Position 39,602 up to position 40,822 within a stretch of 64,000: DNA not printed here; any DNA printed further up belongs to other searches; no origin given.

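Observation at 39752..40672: Compact, divergent FtsZ/tubulin-superfamily paralog with degenerate GTP-binding signature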

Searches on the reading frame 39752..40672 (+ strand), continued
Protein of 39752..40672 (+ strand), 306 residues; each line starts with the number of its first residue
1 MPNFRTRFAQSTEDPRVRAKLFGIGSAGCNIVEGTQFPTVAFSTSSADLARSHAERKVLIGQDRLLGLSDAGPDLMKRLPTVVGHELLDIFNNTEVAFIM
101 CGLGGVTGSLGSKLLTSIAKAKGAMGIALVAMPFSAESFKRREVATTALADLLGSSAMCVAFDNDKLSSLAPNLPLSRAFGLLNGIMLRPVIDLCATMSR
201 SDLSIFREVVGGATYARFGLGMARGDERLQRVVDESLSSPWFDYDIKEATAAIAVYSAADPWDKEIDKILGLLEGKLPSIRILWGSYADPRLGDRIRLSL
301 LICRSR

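Call 40: find_homologous_proteins(query=P0425, max_evalue=1e-20)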
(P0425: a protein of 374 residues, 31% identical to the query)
Query P0425 (374 aa): 8000 proteins with E <= 1e-20 among 8000 candidates; the best 120 are listed.
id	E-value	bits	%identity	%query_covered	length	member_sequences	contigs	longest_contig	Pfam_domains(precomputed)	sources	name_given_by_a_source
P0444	4.6e-257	870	67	81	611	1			PF00091.32,PF12327.14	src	-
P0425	3.1e-238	808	100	100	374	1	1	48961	PF00091.32,PF12327.14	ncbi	ncbi:MAG: cell division protein FtsZ [Thermoplasmatota archaeon]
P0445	1.5e-226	770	95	100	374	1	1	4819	PF00091.32,PF12327.14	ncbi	-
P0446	1.5e-212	724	89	100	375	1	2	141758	PF00091.32,PF12327.14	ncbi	ncbi:MAG: cell division protein FtsZ [Thermoplasmata archaeon]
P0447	7.4e-212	721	89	100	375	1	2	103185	PF00091.32,PF12327.14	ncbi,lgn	ncbi:MAG: cell division protein FtsZ [Thermoplasmata archaeon]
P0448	4.4e-203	693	84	100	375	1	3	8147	PF00091.32,PF12327.14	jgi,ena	-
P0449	2.0e-202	690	85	100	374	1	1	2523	PF00091.32,PF12327.14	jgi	jgi:cell division protein FtsZ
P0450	2.8e-202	690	86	100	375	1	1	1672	PF00091.32,PF12327.14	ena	-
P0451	4.9e-202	689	84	100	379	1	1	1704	PF00091.32,PF12327.14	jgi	-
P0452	1.0e-201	688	84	100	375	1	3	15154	PF00091.32,PF12327.14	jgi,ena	-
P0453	1.1e-201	688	84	100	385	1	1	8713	PF00091.32,PF12327.14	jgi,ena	-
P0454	3.7e-201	686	84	100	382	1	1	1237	PF00091.32,PF12327.14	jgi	jgi:cell division protein FtsZ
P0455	1.4e-200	684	84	100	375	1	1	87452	PF00091.32,PF12327.14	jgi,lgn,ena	-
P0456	1.9e-200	684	83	100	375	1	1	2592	PF00091.32,PF12327.14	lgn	-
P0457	3.3e-200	683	85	100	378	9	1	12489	PF00091.32,PF12327.14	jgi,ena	-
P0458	1.2e-199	681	83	100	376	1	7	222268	PF00091.32,PF12327.14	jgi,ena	jgi:cell division protein FtsZ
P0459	2.5e-199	680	83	100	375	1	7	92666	PF00091.32,PF12327.14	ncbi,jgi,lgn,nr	ncbi:MAG: cell division protein FtsZ [Euryarchaeota archaeon]|nr:cell division protein FtsZ [Euryarc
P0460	5.8e-199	679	84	100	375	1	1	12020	PF00091.32,PF12327.14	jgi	jgi:cell division protein FtsZ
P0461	6.9e-198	676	84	100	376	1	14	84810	PF00091.32,PF12327.14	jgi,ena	jgi:cell division protein FtsZ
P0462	1.0e-197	675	83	100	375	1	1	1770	PF00091.32,PF12327.14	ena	-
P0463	1.3e-197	675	83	100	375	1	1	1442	PF00091.32,PF12327.14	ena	-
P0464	1.9e-197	674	83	100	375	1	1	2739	PF00091.32,PF12327.14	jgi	-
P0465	2.7e-197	674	83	100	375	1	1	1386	PF00091.32,PF12327.14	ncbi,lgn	-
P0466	4.4e-197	673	83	100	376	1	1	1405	PF00091.32,PF12327.14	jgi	-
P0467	1.7e-196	671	83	98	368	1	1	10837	PF00091.32,PF12327.14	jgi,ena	-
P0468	8.7e-196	669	83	98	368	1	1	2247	PF00091.32,PF12327.14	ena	-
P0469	2.5e-195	667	83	100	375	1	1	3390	PF00091.32,PF12327.14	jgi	-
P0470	9.9e-195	665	82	100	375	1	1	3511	PF00091.32,PF12327.14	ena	-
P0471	3.7e-194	663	80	100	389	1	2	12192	PF00091.32,PF12327.14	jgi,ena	-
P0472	4.9e-193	660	87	92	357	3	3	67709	PF00091.32,PF12327.14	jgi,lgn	jgi:cell division protein FtsZ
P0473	2.5e-187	641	77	100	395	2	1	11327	PF00091.32,PF12327.14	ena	-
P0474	5.3e-170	584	73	100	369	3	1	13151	PF00091.32,PF12327.14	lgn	-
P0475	4.6e-169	581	73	100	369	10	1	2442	PF00091.32,PF12327.14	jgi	jgi:cell division protein FtsZ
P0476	1.6e-168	579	73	100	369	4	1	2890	PF00091.32,PF12327.14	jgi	jgi:cell division protein FtsZ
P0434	2.8e-168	578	72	100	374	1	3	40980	PF00091.32,PF12327.14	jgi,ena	-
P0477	3.5e-168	578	72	100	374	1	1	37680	PF00091.32,PF12327.14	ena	-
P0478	7.7e-168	577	73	100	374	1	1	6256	PF00091.32,PF12327.14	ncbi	ncbi:MAG: cell division protein FtsZ [Thermoplasmata archaeon]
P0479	1.9e-167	575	72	100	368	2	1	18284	PF00091.32,PF12327.14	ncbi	-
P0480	4.4e-166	571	71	100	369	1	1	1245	PF00091.32,PF12327.14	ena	-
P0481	7.8e-166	570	72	100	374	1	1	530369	PF00091.32,PF12327.14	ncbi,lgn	-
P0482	6.7e-165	567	71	100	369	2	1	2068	PF00091.32,PF12327.14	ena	-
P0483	1.8e-164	566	72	100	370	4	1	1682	PF00091.32,PF12327.14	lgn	-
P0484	1.3e-163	563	73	100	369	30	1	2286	PF00091.32,PF12327.14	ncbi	-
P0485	1.4e-163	563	70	100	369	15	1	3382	PF00091.32,PF12327.14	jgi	-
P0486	1.2e-162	560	72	100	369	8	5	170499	PF00091.32,PF12327.14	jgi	jgi:cell division protein FtsZ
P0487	1.8e-162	559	70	100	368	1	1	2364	PF00091.32,PF12327.14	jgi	jgi:cell division protein FtsZ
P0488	2.3e-162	559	71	98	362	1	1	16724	PF00091.32,PF12327.14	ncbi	-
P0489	3.0e-162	558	70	99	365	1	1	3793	PF00091.32,PF12327.14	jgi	jgi:cell division protein FtsZ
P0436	2.5e-161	555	69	100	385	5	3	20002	PF00091.32,PF12327.14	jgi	jgi:cell division protein FtsZ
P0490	3.5e-161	555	70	99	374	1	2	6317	PF00091.32,PF12327.14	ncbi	-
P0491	2.5e-160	552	70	100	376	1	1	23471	PF00091.32,PF12327.14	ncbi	-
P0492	2.7e-160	552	71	96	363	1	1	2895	PF00091.32,PF12327.14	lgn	-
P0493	3.2e-160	552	68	100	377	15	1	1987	PF00091.32,PF12327.14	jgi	jgi:cell division protein FtsZ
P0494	5.3e-160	551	70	100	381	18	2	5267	PF00091.32,PF12327.14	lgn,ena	-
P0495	9.6e-160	550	70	100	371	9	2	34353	PF00091.32,PF12327.14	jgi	jgi:cell division protein FtsZ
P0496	2.1e-159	549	69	99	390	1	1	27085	PF00091.32,PF12327.14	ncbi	-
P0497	2.1e-159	549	72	92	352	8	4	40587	PF00091.32,PF12327.14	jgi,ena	jgi:cell division protein FtsZ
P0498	2.5e-159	549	68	100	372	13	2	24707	PF00091.32,PF12327.14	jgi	jgi:cell division protein FtsZ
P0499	3.7e-159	548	69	100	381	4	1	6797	PF00091.32,PF12327.14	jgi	-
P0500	5.7e-159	548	84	81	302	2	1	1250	PF00091.32,PF12327.14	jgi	-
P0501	7.5e-159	547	71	92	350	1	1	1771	PF00091.32,PF12327.14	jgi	jgi:cell division protein FtsZ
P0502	1.1e-158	547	68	100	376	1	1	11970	PF00091.32,PF12327.14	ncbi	-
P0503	1.5e-158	546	68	100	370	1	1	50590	PF00091.32,PF12327.14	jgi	jgi:cell division protein FtsZ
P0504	1.5e-158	546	68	100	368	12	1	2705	PF00091.32,PF12327.14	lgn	-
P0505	2.2e-158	546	70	95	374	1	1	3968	PF00091.32,PF12327.14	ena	-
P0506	2.5e-158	545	68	100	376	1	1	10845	PF00091.32,PF12327.14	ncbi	-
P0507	2.5e-158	545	69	100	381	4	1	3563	PF00091.32,PF12327.14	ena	-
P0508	2.6e-158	545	68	100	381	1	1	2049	PF00091.32,PF12327.14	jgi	-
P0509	3.0e-158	545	68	100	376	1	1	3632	PF00091.32,PF12327.14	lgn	-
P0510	3.6e-158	545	68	100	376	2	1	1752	PF00091.32,PF12327.14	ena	-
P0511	3.9e-158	545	68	100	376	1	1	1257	PF00091.32,PF12327.14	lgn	-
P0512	4.1e-158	545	68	100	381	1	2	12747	PF00091.32,PF12327.14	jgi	jgi:cell division protein FtsZ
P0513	4.2e-158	545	68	100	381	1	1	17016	PF00091.32,PF12327.14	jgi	jgi:cell division protein FtsZ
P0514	5.6e-158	544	67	100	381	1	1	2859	PF00091.32,PF12327.14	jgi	jgi:cell division protein FtsZ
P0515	2.1e-157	542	68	100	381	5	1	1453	PF00091.32,PF12327.14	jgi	jgi:cell division protein FtsZ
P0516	3.4e-157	542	68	100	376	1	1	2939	PF00091.32,PF12327.14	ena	-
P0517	3.4e-157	542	69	96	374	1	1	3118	PF00091.32,PF12327.14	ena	-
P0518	3.5e-157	542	68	100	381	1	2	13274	PF00091.32,PF12327.14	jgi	jgi:cell division protein FtsZ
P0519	4.9e-157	541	71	95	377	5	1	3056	PF00091.32,PF12327.14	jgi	jgi:cell division protein FtsZ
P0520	8.3e-157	540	66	100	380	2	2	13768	PF00091.32,PF12327.14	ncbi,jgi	jgi:cell division protein FtsZ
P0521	1.1e-156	540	67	100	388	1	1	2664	PF00091.32,PF12327.14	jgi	-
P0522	1.6e-156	539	71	95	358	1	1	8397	PF00091.32,PF12327.14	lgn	-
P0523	1.8e-156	539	71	95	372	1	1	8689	PF00091.32,PF12327.14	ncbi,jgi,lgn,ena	-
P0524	1.9e-156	539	67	100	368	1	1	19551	PF00091.32,PF12327.14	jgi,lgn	jgi:cell division protein FtsZ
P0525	2.0e-156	539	69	99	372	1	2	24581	PF00091.32,PF12327.14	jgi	-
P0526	2.6e-156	539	66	100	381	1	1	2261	PF00091.32,PF12327.14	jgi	-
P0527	2.9e-156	539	69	98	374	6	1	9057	PF00091.32,PF12327.14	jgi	jgi:cell division protein FtsZ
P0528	3.1e-156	539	67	100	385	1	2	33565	PF00091.32,PF12327.14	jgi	-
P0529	3.3e-156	538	67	100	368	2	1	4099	PF00091.32,PF12327.14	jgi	jgi:cell division protein FtsZ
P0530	4.4e-156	538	67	99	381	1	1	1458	PF00091.32,PF12327.14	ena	-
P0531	5.7e-156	538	68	100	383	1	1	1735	PF00091.32,PF12327.14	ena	-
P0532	5.7e-156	538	69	96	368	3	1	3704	PF00091.32,PF12327.14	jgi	jgi:cell division protein FtsZ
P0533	6.2e-156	538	67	100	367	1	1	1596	PF00091.32,PF12327.14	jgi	-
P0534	8.6e-156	537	67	100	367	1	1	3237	PF00091.32,PF12327.14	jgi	jgi:cell division protein FtsZ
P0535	9.5e-156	537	66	100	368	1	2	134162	PF00091.32,PF12327.14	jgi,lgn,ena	-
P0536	1.3e-155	536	67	100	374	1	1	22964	PF00091.32,PF12327.14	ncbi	-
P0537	1.4e-155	536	67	99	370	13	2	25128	PF00091.32,PF12327.14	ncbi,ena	ncbi:MAG: cell division protein FtsZ [Thermoplasmata archaeon]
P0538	1.4e-155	536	68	100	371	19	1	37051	PF00091.32,PF12327.14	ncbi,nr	ncbi:MAG: cell division protein FtsZ [Euryarchaeota archaeon RBG_16_68_12]|nr:MAG: cell division pro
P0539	1.6e-155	536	67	99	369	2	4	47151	PF00091.32,PF12327.14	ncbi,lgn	-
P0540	1.7e-155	536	68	97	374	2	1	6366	PF00091.32,PF12327.14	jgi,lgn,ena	-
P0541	1.8e-155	536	67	100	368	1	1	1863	PF00091.32,PF12327.14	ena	-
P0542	2.0e-155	536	71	95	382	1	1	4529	PF00091.32,PF12327.14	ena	-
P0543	2.3e-155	536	68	100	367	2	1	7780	PF00091.32,PF12327.14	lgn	-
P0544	2.7e-155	535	67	100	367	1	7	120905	PF00091.32,PF12327.14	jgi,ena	jgi:cell division protein FtsZ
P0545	2.7e-155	535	70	95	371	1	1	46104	PF00091.32,PF12327.14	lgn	-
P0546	3.3e-155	535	65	100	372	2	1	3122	PF00091.32,PF12327.14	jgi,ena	-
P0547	4.1e-155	535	67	100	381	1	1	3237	PF00091.32,PF12327.14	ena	-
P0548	4.2e-155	535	70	95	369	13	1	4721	PF00091.32,PF12327.14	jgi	jgi:cell division protein FtsZ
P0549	4.4e-155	535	72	91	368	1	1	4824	PF00091.32,PF12327.14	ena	-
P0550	4.4e-155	535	69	95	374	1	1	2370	PF00091.32,PF12327.14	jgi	-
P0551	4.5e-155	535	72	95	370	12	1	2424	PF00091.32,PF12327.14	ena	-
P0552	5.5e-155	534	71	93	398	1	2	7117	PF00091.32,PF12327.14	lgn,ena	-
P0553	5.5e-155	534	71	93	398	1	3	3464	PF00091.32,PF12327.14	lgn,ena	-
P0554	5.9e-155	534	68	95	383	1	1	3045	PF00091.32,PF12327.14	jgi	-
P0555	5.9e-155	534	68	95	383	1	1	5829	PF00091.32,PF12327.14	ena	-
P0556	6.9e-155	534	70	96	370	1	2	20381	PF00091.32,PF12327.14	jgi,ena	-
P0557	6.9e-155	534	68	100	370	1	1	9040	PF00091.32,PF12327.14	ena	-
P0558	7.4e-155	534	68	96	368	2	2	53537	PF00091.32,PF12327.14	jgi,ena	-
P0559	8.0e-155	534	68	97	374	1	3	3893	PF00091.32,PF12327.14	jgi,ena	-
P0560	8.4e-155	534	70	96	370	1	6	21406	PF00091.32,PF12327.14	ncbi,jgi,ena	ncbi:MAG: cell division protein FtsZ [Candidatus Thermoplasmatota archaeon]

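Call 41: list_cluster_members(proteins=[P0538, P0537, P0459, P0446, P0560, P0013, P0018, P0035, P0058, P0040])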
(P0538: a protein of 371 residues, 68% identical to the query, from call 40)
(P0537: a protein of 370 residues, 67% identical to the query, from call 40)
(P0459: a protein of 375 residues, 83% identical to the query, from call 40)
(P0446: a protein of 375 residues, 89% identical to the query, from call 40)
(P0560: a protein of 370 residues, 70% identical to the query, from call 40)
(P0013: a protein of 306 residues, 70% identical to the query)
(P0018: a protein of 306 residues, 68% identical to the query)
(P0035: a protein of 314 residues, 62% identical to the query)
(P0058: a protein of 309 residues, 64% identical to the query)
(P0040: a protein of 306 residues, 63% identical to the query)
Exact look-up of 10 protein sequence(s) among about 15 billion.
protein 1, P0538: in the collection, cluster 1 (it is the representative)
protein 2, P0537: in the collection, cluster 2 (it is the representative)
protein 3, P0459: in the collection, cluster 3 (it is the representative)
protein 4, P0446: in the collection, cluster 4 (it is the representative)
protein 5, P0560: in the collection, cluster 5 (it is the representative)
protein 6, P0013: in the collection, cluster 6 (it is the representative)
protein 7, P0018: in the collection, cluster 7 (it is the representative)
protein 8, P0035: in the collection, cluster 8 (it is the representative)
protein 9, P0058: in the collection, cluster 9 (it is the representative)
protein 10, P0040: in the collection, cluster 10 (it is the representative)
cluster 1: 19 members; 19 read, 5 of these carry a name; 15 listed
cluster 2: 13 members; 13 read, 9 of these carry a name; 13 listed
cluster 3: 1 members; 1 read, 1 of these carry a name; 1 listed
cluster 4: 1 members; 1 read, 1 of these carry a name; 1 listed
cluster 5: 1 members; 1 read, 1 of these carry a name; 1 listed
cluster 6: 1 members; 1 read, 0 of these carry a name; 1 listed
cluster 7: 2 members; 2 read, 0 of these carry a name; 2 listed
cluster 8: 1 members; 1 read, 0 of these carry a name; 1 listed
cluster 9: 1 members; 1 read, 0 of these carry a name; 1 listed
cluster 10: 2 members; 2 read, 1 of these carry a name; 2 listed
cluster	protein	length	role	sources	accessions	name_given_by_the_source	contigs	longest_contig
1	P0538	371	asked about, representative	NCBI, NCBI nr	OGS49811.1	MAG: cell division protein FtsZ [Euryarchaeota archaeon RBG_16_68_12]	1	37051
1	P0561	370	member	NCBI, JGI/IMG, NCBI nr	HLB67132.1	MAG TPA: cell division protein FtsZ [Thermoplasmata archaeon] | cell division protein FtsZ [Thermoplasmata archaeon]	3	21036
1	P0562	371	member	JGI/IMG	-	cell division protein FtsZ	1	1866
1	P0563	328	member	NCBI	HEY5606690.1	MAG TPA: cell division protein FtsZ, partial [Thermoplasmata archaeon]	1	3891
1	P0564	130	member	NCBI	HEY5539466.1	MAG TPA: cell division protein FtsZ, partial [Thermoplasmata archaeon]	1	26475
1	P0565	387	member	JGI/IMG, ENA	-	-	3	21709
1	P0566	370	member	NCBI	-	-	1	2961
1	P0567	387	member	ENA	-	-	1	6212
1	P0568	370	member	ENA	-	-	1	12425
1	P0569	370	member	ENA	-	-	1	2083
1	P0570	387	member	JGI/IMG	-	-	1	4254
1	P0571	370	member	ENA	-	-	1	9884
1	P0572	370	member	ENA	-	-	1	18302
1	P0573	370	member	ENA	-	-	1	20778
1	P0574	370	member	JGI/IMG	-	-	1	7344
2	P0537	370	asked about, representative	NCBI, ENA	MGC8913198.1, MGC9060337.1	MAG: cell division protein FtsZ [Thermoplasmata archaeon]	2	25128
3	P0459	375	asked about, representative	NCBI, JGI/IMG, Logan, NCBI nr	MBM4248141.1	MAG: cell division protein FtsZ [Euryarchaeota archaeon] | cell division protein FtsZ [Euryarchaeota archaeon]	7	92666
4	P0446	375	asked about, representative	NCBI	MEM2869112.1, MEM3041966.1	MAG: cell division protein FtsZ [Thermoplasmata archaeon]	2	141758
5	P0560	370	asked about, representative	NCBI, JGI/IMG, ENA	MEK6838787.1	MAG: cell division protein FtsZ [Candidatus Thermoplasmatota archaeon]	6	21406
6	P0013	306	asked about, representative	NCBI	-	-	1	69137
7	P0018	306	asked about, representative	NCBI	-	-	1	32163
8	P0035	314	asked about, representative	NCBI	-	-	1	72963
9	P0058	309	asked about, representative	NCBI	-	-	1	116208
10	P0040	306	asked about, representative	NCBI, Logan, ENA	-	-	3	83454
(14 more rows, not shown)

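Call 42: fold_search(model_id=the predicted structure, library=pdb)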
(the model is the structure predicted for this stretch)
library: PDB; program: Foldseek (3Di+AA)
matches with E <= 10: 1794; with E <= 0.001: 1043
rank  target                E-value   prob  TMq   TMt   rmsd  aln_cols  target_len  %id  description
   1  2vap                  6.8e-26  1.00  0.82  0.75   3.1       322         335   26  FtsZ GDP M. jannaschii (released 2007-09-11)
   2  6ll6                  9.2e-26  1.00  0.81  0.83   4.1       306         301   22  Crsyal structure of EcFtsZ (residues 11-316) (released 2020-02-26)
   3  1rlu_A                1.0e-25  1.00  0.81  0.81   4.4       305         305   25  Mycobacterium tuberculosis FtsZ in complex with GTP-gamma-S (released 2004-08-31)
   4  1w58                  1.8e-25  1.00  0.81  0.74   4.4       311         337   27  FtsZ GMPCPP soak I213 (M. jannaschii) (released 2004-12-01)
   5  6y1v_A                2.8e-25  1.00  0.80  0.81   4.5       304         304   25  Mycobacterium tuberculosis FtsZ-GTP-gamma-S in complex with 4-hydroxycoumarin (released 2021-06-09)
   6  5h5g_B                3.0e-25  1.00  0.83  0.83   4.2       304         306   22  Staphylococcus aureus FtsZ-GDP in T and R states (released 2017-05-24)
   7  4e6e                  4.0e-25  1.00  0.80  0.80   4.4       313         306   23  Crystal structure of a putative cell division protein FtsZ (Tfu_1113) from Thermobifida fusca YX-ER1 at 2.22 A resolutio (released 2012-06-06)
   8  6ym9_A                4.6e-25  1.00  0.80  0.80   4.4       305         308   26  Mycobacterium tuberculosis FtsZ in complex with GTP-gamma-S (released 2021-04-21)
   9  4dxd                  5.2e-25  1.00  0.79  0.79   4.4       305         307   21  Staphylococcal Aureus FtsZ in complex with 723 (released 2012-05-23)
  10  4kwe_B                5.5e-25  1.00  0.81  0.84   3.1       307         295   25  GDP-bound, double-stranded, curved FtsZ protofilament structure (released 2013-07-31)
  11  2q1x_A                6.2e-25  1.00  0.80  0.82   4.0       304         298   25  Crystal Structure of cell division protein FtsZ from Mycobacterium tuberculosis in complex with citrate. (released 2008-05-06)
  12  5mn5_B                7.1e-25  1.00  0.81  0.87   3.4       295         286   21  S. aureus FtsZ 12-316 T66W GTP Closed form (2TCm) (released 2016-12-21)
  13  8h1o_A                7.1e-25  1.00  0.82  0.80   4.2       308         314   22  Cryo-EM structure of KpFtsZ-monobody double helical tube (released 2023-08-02)
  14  1w59_B                7.1e-25  1.00  0.80  0.72   4.7       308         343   27  FtsZ dimer, empty (M. jannaschii) (released 2004-12-01)
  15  1w59_A                7.5e-25  1.00  0.80  0.70   4.8       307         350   27  FtsZ dimer, empty (M. jannaschii) (released 2004-12-01)
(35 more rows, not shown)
